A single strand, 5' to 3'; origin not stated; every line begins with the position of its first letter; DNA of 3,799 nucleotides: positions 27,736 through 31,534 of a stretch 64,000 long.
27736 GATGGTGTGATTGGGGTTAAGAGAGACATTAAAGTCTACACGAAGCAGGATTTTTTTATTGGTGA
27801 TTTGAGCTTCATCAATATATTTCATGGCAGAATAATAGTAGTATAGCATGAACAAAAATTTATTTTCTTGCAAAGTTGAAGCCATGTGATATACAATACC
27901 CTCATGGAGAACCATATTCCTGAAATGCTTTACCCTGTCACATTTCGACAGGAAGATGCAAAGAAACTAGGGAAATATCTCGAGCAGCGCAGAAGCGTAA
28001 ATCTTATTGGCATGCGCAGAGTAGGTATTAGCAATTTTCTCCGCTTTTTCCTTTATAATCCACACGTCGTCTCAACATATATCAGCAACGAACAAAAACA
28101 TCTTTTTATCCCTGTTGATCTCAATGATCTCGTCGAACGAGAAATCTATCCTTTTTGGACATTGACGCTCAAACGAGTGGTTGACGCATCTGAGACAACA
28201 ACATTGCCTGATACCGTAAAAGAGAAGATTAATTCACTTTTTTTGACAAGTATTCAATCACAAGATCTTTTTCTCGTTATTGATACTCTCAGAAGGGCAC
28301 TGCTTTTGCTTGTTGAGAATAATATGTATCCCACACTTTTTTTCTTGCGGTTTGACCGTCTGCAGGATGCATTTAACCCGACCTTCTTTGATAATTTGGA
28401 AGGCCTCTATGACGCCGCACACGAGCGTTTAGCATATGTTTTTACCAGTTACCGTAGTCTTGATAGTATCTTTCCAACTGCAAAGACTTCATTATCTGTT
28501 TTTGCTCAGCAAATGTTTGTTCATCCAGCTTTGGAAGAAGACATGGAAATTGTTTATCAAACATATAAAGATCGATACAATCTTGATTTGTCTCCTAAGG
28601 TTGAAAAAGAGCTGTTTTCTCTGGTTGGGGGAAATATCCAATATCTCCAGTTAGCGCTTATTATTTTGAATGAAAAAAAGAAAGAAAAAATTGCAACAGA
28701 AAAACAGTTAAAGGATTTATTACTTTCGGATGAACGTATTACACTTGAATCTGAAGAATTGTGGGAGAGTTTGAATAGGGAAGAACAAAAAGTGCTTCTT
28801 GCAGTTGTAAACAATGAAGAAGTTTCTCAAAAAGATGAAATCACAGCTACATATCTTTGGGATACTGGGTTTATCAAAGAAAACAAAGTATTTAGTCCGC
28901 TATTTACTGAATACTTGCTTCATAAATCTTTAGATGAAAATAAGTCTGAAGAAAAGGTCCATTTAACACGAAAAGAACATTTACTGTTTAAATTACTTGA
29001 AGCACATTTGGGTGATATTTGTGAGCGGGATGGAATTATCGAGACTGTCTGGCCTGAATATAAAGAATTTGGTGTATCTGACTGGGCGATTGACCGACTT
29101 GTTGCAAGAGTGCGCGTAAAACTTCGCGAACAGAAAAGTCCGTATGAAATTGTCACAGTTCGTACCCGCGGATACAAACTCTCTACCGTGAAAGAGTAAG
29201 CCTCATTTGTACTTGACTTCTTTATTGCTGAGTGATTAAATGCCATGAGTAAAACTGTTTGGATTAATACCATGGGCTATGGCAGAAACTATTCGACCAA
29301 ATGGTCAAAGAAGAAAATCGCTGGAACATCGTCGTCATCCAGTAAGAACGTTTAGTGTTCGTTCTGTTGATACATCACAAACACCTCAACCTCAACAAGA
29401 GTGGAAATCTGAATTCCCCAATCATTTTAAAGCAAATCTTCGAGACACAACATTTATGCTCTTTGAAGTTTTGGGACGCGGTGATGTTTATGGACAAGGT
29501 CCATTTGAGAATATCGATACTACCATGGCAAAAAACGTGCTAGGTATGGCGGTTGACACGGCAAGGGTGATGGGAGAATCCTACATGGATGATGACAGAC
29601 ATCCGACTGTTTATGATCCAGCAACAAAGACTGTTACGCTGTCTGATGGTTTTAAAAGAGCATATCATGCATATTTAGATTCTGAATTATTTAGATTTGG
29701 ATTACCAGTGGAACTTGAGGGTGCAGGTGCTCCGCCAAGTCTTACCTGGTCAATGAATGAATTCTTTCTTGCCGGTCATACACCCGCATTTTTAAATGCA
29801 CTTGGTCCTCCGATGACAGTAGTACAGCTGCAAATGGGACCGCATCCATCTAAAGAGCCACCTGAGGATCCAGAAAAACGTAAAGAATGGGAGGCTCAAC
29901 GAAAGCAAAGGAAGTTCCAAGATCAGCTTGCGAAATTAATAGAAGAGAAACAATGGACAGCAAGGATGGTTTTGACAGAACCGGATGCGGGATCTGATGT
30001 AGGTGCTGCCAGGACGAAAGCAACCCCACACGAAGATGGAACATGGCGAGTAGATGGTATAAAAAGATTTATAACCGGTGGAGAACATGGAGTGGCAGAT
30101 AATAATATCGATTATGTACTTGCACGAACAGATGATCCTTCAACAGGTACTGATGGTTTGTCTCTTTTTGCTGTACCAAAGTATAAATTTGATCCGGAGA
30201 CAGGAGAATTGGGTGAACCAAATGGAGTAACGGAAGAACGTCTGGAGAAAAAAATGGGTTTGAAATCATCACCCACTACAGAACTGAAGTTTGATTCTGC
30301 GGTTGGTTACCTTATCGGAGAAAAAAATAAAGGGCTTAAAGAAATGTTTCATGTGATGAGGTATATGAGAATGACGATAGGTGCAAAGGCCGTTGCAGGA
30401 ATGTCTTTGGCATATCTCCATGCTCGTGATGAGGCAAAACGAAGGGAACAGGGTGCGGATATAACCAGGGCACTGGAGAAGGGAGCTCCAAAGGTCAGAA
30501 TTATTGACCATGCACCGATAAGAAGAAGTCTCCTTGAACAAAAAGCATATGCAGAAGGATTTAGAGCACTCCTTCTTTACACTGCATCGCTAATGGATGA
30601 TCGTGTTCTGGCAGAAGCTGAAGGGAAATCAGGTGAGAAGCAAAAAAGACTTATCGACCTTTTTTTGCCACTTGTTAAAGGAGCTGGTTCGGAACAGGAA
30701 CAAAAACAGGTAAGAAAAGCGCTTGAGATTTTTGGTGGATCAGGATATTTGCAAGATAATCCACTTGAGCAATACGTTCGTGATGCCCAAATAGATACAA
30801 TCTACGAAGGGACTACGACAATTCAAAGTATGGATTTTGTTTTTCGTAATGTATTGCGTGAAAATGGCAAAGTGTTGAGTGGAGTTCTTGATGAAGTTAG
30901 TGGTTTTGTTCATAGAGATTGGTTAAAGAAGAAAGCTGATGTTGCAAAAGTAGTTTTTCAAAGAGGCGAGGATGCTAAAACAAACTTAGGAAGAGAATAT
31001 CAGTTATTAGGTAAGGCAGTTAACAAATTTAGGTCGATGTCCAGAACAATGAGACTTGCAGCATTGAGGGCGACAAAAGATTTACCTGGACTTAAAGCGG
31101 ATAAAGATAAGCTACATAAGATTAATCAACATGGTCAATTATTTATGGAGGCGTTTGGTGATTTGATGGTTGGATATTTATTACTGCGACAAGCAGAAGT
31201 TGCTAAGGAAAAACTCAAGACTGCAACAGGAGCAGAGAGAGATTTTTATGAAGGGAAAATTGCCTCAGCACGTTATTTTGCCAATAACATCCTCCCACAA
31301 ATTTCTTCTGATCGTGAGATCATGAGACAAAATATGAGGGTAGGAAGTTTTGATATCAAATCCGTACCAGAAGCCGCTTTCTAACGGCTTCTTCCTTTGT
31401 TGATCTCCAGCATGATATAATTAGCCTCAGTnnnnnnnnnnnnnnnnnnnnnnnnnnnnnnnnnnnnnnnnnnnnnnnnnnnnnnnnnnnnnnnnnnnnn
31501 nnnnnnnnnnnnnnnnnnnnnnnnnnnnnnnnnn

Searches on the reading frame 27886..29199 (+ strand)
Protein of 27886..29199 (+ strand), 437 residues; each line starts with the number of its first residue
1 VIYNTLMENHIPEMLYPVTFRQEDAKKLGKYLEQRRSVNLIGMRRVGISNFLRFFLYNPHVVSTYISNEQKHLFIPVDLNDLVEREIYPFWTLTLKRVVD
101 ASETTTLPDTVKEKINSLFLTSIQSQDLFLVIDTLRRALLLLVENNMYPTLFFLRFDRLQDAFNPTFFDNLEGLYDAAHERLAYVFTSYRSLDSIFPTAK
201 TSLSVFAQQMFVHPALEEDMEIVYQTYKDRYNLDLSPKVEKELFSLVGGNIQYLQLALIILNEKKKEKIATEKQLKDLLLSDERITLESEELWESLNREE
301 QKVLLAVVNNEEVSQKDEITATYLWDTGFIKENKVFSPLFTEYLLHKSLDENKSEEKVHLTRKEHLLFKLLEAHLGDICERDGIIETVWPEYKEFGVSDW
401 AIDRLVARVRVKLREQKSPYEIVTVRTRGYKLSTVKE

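Call 9: search_protein_families(library=pfam, proteins=[window:27886-29199:+], max_evalue=0.00001)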
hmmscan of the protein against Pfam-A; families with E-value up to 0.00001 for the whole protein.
window:27886-29199:+ (437 aa): 1 family
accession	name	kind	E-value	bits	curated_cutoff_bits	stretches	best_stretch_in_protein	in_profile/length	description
PF00486.34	Trans_reg_C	-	9.7e-14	51.6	26.2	1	356-432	2-77/77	Transcriptional regulatory protein, C terminal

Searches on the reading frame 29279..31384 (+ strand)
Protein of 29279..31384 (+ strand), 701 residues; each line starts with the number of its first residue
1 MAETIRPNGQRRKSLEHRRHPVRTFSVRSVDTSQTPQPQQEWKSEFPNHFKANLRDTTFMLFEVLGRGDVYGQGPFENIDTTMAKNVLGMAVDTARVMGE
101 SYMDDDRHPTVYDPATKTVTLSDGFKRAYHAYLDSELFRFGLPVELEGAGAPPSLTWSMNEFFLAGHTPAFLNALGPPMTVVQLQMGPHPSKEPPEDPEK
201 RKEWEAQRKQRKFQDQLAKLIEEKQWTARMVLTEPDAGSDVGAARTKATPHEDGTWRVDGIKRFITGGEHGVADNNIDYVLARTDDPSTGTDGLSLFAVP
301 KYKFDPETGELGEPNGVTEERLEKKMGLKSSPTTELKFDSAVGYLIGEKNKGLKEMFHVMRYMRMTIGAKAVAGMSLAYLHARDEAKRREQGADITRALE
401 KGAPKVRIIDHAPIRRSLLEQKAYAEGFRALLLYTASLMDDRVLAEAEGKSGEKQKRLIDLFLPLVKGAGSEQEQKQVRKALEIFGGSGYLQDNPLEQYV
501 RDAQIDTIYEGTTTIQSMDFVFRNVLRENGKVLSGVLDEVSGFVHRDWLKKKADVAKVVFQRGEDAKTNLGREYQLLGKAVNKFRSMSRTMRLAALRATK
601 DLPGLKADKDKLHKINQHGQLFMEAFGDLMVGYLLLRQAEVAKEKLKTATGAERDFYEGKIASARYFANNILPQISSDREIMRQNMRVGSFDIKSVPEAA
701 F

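Call 9: search_protein_families(library=pfam, proteins=[window:29279-31384:+], max_evalue=0.00001)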
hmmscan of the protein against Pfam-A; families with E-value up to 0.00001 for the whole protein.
window:29279-31384:+ (701 aa): 4 families
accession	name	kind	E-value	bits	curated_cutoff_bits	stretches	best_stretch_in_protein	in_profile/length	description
PF12806.12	Acyl-CoA_dh_C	-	1.2e-21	77.5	30.3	1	570-684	14-115/124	Acetyl-CoA dehydrogenase C-terminal like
PF00441.29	Acyl-CoA_dh_1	-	1.7e-16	61.2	22.4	1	350-518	1-143/150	Acyl-CoA dehydrogenase, C-terminal domain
PF02770.24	Acyl-CoA_dh_M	-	7.4e-15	55.3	33.3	1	230-340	2-96/97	Acyl-CoA dehydrogenase, middle domain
PF22924.1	ACOX_C_alpha1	-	1.7e-06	28.4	27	1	359-515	3-159/169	Acyl-CoA oxidase, C-alpha1 domain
